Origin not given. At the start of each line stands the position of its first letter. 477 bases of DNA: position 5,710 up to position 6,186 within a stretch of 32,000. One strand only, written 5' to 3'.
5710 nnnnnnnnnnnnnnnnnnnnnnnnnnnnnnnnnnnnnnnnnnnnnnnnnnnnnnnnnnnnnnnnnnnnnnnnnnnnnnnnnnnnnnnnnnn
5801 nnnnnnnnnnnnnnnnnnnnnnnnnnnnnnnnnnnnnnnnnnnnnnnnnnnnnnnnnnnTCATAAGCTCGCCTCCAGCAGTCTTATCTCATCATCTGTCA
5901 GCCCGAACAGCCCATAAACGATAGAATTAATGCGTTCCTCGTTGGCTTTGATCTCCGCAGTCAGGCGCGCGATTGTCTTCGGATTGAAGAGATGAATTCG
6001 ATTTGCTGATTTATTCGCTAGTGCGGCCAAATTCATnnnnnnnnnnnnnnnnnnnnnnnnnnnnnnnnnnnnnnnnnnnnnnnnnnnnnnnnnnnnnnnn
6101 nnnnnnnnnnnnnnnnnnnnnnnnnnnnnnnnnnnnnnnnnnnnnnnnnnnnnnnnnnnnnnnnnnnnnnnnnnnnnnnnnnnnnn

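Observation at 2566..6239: Four-gene translationally coupled operon: RHH protein, 58-aa ORF, class-2 OLD nuclease and UvrD-like helicase (Gabija-like core with two extra genes)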

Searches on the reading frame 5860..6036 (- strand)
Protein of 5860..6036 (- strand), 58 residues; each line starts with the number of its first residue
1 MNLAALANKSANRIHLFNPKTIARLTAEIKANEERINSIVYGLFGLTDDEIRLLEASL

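Call 3: search_protein_families(library=pfam, proteins=[window:5860-6036:-], max_evalue=0.1)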
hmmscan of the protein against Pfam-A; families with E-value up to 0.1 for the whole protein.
window:5860-6036:- (58 aa): 0 families

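Call 4: search_protein_families(library=padloc, proteins=[window:5860-6036:-], max_evalue=0.1)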
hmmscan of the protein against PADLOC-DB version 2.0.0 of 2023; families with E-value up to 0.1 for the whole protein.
window:5860-6036:- (58 aa): 4 families
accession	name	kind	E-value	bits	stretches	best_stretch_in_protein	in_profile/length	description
PDLC03609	REase_MTase_IIG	-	1.1e-05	21.4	1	8-56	1013-1063/1066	Type IIG restriction enzyme-methyltransferase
PDLC03612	REase_MTase_IIG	-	0.00016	17.9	1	27-55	1216-1244/1247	Type IIG restriction enzyme-methyltransferase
PDLC03629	REase_MTase_IIG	-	0.00019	17.4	1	20-57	1144-1181/1182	Type IIG restriction enzyme-methyltransferase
PDLC03250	MTase_II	-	0.0095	12.6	1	25-56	739-770/775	Type II methyltransferase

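Call 5: search_protein_families(library=ncbifam, proteins=[window:5860-6036:-], max_evalue=0.1)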
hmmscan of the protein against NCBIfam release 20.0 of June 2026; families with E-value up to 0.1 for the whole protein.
window:5860-6036:- (58 aa): 1 family
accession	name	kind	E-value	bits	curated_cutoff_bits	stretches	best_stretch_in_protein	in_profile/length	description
NF047821.1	NactlManKinNanK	equivalog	0.065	12.8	450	1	5-56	204-255/288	N-acetylmannosamine kinase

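Call 12: find_homologous_proteins(query=window:5860-6036:-, max_evalue=0.01)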
Query window:5860-6036:- (58 aa): 1 proteins with E <= 0.01 among 1 candidates.
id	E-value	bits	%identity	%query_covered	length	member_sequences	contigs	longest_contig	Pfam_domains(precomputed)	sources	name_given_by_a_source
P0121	2.3e-28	113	100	100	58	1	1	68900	-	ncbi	ncbi:MAG: hypothetical protein AAGI92_02910 [Pseudomonadota bacterium]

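Call 82: search_protein_representatives(protein=window:5860-6036:-)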
Query: 58 residues. Proteins with E-value up to 0.001 (for the whole library): 18; up to 1e-10: 1; up to 1e-30: 0. The best 18 are listed.
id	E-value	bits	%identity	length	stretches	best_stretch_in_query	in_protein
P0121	7.4e-29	113.0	100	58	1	1-58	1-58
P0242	8.5e-10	53.9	89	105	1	21-56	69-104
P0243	1.8e-07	46.7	73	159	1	21-57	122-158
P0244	5.8e-06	42.0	64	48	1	19-57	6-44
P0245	7.2e-06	41.7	54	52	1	13-58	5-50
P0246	9.6e-06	41.3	72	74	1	21-56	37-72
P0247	1.0e-05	41.2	68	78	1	20-57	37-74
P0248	4.1e-05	39.3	26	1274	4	11-43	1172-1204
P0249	7.5e-05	38.5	30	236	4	12-48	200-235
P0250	1.1e-04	38.0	55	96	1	19-58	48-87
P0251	1.1e-04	38.0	66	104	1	20-57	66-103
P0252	1.1e-04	37.9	54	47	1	20-56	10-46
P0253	2.2e-04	37.0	59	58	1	21-57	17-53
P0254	2.9e-04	36.7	44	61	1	5-56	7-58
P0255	4.0e-04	36.2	61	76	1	20-57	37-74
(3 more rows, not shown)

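Call 84: find_encoding_contigs(protein=P0242, flank=6000, max_places=3)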
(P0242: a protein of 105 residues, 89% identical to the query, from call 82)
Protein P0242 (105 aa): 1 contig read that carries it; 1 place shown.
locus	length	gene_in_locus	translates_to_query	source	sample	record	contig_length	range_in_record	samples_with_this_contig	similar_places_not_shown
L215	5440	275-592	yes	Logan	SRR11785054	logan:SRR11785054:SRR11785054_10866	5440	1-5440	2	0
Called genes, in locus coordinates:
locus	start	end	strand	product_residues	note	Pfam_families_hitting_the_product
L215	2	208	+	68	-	?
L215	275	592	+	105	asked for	-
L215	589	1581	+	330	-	PF08878:HamA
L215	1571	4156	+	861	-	PF00270:DEAD, PF00271:Helicase_C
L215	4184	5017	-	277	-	PF13340:DUF4096, PF01609:DDE_Tnp_1, PF13586:DDE_Tnp_1_2 (weak)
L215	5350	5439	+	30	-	?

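Call 85: find_encoding_contigs(protein=P0243, flank=6000, max_places=3)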
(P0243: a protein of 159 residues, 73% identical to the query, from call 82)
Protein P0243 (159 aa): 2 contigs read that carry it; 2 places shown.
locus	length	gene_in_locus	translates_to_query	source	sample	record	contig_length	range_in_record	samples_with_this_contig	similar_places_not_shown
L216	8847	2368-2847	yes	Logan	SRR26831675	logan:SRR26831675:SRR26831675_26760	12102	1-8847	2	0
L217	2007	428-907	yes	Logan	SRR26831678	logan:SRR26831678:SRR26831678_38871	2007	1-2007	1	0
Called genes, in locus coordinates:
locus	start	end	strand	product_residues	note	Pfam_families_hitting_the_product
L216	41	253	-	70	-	PF00239:Resolvase (weak)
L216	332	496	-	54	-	-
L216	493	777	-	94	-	-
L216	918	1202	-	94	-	-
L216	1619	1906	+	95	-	-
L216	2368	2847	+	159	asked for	PF14338:Mrr_N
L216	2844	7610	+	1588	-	PF13195:DUF4011, PF13086:AAA_11 (weak), PF13245:AAA_19 (faint), PF13401:AAA_22 (faint), PF13086:AAA_11, PF13087:AAA_12, PF18741:MTES_1575, PF11784:DUF3320, +1 more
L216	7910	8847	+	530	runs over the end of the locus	PF02661:Fic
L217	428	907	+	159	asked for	PF14338:Mrr_N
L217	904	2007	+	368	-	?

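Call 93: search_protein_families(library=padloc, proteins=[L215:589-1581:+, L215:1571-4156:+, L216:2844-7610:+], max_evalue=0.00001)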
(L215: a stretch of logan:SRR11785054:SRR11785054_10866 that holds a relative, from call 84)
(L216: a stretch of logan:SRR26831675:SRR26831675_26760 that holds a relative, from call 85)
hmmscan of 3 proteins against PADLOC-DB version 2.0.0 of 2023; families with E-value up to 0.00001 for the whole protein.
L215:589-1581:+ (330 aa): 16 families
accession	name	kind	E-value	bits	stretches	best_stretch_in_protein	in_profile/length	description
PDLC00163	HamA1|HamA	-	9.2e-115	381.3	1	20-326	7-313/314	DUF1837 domain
PDLC00196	HamA2|HamA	-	3.1e-113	376.4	1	21-327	8-314/315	DUF1837 domain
PDLC00165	HamA1|HamA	-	1.4e-91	305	1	25-328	9-307/308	DUF1837 domain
PDLC00168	HamA1|HamA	-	2e-45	153.6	1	40-324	28-310/312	DUF1837 domain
PDLC00172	HamA1|HamA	-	4.6e-33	113.1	1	68-326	49-322/326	DUF1837 domain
PDLC00156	HamA1|HamA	-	1.5e-24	85.2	1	52-320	28-292/298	DUF1837 domain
PDLC00171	HamA1|HamA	-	1.9e-16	58.2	1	38-317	11-275/286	DUF1837 domain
PDLC00170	HamA1|HamA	-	9.1e-16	56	1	65-320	31-270/279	DUF1837 domain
PDLC00152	HamA1|HamA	-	3.4e-15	54.2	1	56-197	39-175/299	DUF1837 domain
PDLC00150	HamA1|HamA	-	8.9e-15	52.9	1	48-312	14-292/310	DUF1837 domain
PDLC00166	HamA1|HamA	-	2.5e-14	51.6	1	66-312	34-264/282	DUF1837 domain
PDLC00195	HamA2|HamA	-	4.2e-12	44.1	1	67-316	34-269/283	DUF1837 domain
PDLC00158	HamA1|HamA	-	4e-10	37.7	1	64-203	41-177/307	DUF1837 domain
PDLC00154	HamA1|HamA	-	1e-09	36.3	1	42-278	26-252/313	DUF1837 domain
PDLC00157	HamA1|HamA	-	2.2e-09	35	1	97-184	82-168/297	DUF1837 domain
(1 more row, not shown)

L215:1571-4156:+ (861 aa): 27 families (the best 25 are shown)
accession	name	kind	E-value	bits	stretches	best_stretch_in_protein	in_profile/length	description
PDLC00200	HamB2|HamB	-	0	1053.2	1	1-856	1-860/865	DEAD-box helicase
PDLC00186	HamB1|HamB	-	0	1011.2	1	1-855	1-860/864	DEAD-box helicase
PDLC00187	HamB1|HamB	-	4.3e-202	671.7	1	45-852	46-845/851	DEAD-box helicase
PDLC00199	HamB2|HamB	-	3.5e-113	377.3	1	84-852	77-839/841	DEAD-box helicase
PDLC00176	HamB1|HamB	-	3.2e-104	347.7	1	48-815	46-806/845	DEAD-box helicase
PDLC00185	HamB1|HamB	-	4.8e-85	284.1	1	128-849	126-864/871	DEAD-box helicase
PDLC00190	HamB1|HamB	-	8.4e-74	247.5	2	78-534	84-518/866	DEAD-box helicase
PDLC00181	HamB1|HamB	-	2.1e-70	235.8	2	145-534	138-513/836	DEAD-box helicase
PDLC00177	HamB1|HamB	-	3.8e-51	172.2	2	375-532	375-533/841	DEAD-box helicase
PDLC00180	HamB1|HamB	-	3.8e-42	142.7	1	144-532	98-437/709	DEAD-box helicase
PDLC00201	HamB2|HamB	-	2.6e-39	133.2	2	373-532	285-439/721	DEAD-box helicase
PDLC00184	HamB1|HamB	-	1e-37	127.7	2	375-532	319-471/738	DEAD-box helicase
PDLC04531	PDC-M23B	-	1.9e-35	120.2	1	167-574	319-748/1060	-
PDLC00194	HamB1|HamB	-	1.2e-33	114.1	2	421-535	535-654/995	DEAD-box helicase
PDLC00191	HamB1|HamB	-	9e-30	101.6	1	366-532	319-485/767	DEAD-box helicase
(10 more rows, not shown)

L216:2844-7610:+ (1588 aa): 8 families
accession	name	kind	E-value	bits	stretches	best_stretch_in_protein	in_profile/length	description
PDLC05009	PDC-S37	-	0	1657.4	1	16-1583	4-1533/1550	-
PDLC02194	Hhe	-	4.2e-196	652.2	2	763-1353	1182-1768/1911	-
PDLC03920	MkoA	-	1.9e-29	100.6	2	954-1216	791-1067/1112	-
PDLC03924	MkoC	-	1.2e-20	71.2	1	955-1223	671-942/1136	-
PDLC03921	MkoA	-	1.9e-10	37.1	1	954-994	1296-1336/1607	-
PDLC05035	PDC-S53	-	1.6e-07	27.8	0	952-993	575-618/900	-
PDLC04140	mad8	-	2.4e-07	28.6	1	323-384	18-75/314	mads_8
PDLC01734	typeIV_RecD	-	1.3e-06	25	0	316-367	338-389/763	RecD_0_IVD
